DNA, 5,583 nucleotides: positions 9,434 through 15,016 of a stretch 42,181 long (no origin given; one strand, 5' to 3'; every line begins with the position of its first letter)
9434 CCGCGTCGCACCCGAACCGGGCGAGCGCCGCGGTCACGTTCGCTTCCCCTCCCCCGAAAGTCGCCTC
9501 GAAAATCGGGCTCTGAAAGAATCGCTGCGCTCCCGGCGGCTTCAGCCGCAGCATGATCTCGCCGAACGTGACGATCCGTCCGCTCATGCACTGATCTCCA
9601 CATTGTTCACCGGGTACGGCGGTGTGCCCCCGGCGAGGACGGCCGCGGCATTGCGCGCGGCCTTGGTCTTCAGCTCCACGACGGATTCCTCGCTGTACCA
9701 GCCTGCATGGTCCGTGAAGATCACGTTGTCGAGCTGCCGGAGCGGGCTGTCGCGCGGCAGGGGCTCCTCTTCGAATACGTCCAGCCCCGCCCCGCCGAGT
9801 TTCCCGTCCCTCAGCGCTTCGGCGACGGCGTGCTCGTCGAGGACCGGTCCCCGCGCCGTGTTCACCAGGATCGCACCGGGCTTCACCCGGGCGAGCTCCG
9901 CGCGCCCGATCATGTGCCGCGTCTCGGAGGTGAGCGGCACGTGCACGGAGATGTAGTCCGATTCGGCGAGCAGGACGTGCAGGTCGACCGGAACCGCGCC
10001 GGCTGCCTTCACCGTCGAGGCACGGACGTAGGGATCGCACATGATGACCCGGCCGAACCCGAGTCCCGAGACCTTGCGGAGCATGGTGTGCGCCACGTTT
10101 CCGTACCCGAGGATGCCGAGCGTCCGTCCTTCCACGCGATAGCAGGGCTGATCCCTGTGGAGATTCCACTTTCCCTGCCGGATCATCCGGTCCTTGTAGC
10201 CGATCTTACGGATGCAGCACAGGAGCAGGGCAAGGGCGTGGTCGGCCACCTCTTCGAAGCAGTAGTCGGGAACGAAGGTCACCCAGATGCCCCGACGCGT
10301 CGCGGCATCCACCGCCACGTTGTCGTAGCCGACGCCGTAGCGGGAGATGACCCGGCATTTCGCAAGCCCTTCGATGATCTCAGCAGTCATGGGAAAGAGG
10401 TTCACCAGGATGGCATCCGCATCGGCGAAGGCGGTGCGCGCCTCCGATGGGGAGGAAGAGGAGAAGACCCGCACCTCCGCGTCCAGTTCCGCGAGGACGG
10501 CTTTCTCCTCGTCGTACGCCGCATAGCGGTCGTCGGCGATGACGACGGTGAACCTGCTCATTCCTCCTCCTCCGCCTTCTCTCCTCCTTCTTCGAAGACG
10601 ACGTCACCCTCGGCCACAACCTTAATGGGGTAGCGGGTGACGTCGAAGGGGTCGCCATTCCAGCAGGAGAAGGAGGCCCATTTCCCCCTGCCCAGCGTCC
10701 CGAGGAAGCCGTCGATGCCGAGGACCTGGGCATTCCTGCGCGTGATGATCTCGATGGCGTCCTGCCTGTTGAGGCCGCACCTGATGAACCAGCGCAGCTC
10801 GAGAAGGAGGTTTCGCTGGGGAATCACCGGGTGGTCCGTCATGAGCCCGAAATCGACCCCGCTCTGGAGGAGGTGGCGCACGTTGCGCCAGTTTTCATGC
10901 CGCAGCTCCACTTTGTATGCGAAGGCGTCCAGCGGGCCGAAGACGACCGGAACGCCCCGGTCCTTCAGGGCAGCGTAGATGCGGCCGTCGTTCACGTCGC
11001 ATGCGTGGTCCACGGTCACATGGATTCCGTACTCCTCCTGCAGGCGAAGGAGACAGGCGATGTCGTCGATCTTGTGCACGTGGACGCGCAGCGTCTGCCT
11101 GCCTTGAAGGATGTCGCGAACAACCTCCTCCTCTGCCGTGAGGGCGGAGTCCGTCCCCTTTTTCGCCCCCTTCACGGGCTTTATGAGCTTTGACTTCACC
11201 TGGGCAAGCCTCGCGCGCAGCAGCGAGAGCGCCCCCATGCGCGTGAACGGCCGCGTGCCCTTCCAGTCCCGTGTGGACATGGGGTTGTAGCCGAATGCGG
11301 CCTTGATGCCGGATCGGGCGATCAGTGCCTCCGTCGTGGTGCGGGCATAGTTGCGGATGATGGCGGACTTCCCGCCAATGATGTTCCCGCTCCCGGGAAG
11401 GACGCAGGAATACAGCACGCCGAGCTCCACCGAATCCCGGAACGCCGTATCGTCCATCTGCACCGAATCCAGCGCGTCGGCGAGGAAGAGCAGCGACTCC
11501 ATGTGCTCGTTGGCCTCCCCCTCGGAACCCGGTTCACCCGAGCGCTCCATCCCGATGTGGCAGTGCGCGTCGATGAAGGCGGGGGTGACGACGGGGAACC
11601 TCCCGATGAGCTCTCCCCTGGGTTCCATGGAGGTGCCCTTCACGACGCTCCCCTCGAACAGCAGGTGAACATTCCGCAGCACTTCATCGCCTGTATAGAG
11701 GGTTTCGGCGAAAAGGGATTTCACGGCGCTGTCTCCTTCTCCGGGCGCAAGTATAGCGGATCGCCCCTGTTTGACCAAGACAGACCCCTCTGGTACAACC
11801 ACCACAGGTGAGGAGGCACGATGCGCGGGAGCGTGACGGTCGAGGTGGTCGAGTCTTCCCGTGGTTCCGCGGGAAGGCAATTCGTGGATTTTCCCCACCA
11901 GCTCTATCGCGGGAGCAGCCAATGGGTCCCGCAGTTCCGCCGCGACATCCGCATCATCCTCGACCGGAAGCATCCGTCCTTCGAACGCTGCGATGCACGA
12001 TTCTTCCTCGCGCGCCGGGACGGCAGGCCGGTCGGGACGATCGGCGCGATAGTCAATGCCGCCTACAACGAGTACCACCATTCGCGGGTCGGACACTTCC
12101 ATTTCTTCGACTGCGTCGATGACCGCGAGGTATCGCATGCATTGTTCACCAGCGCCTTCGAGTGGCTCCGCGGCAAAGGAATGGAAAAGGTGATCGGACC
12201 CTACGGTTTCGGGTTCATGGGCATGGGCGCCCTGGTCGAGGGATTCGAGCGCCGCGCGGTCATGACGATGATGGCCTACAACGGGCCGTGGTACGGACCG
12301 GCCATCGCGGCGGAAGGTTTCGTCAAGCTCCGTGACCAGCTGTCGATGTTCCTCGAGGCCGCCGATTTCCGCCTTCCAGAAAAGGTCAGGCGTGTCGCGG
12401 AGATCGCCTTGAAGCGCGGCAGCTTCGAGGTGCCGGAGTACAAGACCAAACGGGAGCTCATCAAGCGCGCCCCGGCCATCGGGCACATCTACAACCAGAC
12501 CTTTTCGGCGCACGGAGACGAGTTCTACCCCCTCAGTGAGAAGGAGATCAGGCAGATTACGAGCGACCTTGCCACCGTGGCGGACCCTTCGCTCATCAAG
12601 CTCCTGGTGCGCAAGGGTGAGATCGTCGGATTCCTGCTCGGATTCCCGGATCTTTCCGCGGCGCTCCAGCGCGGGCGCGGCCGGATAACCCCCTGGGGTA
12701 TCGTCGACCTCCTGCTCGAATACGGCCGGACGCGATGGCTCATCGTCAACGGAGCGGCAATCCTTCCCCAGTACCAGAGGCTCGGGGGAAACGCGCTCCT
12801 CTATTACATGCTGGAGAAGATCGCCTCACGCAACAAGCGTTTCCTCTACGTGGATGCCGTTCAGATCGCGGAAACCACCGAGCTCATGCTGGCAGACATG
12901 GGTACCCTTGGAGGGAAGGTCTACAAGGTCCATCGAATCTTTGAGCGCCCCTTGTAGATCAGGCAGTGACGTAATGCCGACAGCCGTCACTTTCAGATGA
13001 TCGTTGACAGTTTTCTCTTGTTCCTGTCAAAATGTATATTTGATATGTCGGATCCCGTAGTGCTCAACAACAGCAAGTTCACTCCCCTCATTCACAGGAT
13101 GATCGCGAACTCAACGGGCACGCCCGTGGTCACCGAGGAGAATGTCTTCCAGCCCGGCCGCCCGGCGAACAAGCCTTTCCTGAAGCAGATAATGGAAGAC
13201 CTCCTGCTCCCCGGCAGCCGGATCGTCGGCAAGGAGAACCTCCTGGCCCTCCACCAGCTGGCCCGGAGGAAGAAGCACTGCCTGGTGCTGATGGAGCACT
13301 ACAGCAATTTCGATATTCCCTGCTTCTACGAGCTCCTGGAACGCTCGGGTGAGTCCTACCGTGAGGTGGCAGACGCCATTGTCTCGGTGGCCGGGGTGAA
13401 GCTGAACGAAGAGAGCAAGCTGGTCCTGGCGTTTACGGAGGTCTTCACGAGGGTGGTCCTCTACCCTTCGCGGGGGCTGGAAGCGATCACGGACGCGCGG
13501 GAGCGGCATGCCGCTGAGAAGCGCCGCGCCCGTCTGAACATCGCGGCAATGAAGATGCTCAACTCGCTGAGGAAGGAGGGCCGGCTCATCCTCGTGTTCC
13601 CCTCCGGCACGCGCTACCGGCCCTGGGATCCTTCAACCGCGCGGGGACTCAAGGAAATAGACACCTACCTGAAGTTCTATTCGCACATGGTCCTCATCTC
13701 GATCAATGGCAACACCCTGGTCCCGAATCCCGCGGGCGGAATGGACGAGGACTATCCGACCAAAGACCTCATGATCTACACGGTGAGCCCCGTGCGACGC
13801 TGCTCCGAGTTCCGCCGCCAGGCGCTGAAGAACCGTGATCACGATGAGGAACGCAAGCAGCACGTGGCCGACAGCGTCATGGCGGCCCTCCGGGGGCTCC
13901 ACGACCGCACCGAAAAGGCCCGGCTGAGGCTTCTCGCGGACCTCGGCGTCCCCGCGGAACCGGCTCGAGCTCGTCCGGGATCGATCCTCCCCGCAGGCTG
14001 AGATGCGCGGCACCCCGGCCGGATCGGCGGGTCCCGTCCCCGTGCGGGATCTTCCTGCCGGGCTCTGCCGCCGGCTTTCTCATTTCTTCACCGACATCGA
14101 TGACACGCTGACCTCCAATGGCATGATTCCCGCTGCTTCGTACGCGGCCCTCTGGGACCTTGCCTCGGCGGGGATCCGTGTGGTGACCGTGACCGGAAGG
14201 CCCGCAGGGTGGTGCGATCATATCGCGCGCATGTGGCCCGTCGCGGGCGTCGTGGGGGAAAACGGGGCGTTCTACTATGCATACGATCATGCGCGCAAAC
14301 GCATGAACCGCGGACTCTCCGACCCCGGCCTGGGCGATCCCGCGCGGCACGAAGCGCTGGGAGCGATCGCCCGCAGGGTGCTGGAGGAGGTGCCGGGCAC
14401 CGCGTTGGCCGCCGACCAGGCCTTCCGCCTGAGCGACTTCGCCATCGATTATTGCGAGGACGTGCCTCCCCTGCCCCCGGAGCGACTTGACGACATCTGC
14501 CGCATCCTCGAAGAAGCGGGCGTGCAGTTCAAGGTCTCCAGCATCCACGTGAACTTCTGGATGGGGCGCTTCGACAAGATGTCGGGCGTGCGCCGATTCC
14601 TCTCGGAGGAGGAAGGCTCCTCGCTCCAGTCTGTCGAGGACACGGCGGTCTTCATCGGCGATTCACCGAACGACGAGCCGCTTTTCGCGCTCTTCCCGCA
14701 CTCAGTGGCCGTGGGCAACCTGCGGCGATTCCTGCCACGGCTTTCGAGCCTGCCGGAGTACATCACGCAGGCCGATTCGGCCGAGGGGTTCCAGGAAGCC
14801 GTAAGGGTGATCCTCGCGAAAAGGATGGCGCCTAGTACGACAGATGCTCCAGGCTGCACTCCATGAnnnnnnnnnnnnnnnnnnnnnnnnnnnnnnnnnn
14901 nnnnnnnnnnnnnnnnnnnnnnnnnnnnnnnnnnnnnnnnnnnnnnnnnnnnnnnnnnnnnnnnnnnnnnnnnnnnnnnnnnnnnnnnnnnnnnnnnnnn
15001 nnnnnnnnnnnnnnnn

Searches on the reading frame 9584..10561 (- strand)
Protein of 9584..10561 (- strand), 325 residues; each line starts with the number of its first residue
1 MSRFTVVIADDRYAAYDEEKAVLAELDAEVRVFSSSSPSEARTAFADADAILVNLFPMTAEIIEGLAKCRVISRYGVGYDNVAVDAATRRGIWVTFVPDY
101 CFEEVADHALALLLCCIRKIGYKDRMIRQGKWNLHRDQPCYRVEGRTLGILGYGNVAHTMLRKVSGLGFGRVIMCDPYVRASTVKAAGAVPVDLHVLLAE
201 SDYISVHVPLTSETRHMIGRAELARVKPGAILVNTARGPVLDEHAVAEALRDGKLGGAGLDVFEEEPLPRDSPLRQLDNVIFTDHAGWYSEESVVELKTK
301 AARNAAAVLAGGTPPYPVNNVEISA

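Call 24: search_protein_families(library=pfam, proteins=[window:9584-10561:-], max_evalue=0.00001)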
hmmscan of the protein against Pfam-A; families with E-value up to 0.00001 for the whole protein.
window:9584-10561:- (325 aa): 2 families
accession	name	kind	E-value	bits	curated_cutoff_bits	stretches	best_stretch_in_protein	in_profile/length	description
PF02826.25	2-Hacid_dh_C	-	4.6e-56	189.4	25.1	1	110-287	1-178/178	D-isomer specific 2-hydroxyacid dehydrogenase, NAD binding domain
PF00389.36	2-Hacid_dh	-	1.3e-26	93.3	24.6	1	18-319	10-134/134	D-isomer specific 2-hydroxyacid dehydrogenase, catalytic domain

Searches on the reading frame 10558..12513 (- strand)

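Call 24: search_protein_families(library=pfam, proteins=[window:10558-12513:-], max_evalue=0.00001)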
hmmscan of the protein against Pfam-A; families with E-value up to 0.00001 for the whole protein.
window:10558-12513:- (651 aa): 2 families
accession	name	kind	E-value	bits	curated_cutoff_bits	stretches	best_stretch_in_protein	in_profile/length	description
PF01979.26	Amidohydro_1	-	8.5e-13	48.7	25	1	308-639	1-345/345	Amidohydrolase family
PF07969.17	Amidohydro_3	-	4.6e-08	33.4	29.7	0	580-640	406-472/472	Amidohydrolase family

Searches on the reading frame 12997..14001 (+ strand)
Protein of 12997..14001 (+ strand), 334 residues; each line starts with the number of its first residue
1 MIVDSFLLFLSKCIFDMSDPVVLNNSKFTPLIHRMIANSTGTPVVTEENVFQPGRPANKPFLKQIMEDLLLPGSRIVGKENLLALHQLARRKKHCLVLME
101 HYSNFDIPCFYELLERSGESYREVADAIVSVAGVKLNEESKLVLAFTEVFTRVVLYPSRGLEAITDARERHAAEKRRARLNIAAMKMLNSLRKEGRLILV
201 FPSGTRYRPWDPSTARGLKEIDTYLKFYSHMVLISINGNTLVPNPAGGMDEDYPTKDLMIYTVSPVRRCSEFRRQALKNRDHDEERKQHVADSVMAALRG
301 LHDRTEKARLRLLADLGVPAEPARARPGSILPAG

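Call 24: search_protein_families(library=pfam, proteins=[window:12997-14001:+], max_evalue=0.00001)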
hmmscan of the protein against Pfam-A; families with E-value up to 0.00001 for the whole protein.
window:12997-14001:+ (334 aa): 1 family
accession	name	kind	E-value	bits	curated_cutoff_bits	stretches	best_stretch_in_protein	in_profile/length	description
PF01553.26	Acyltransferase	-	4e-06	27.1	23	0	84-209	12-105/132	Acyltransferase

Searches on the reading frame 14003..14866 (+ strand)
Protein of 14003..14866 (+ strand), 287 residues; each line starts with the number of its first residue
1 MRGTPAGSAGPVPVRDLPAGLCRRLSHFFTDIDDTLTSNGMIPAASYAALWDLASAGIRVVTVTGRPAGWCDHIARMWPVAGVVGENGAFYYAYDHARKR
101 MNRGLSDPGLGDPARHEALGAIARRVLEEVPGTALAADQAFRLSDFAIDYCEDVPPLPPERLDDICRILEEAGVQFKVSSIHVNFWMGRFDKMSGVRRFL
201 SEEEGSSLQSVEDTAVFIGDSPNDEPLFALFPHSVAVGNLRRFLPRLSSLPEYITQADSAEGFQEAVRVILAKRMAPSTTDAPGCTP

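Call 24: search_protein_families(library=pfam, proteins=[window:14003-14866:+], max_evalue=0.00001)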
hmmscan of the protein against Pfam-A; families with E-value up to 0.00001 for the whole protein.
window:14003-14866:+ (287 aa): 1 family
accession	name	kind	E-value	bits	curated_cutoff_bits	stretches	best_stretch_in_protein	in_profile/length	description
PF08282.18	Hydrolase_3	-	7.7e-13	49.2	20.9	1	28-94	1-67/255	haloacid dehalogenase-like hydrolase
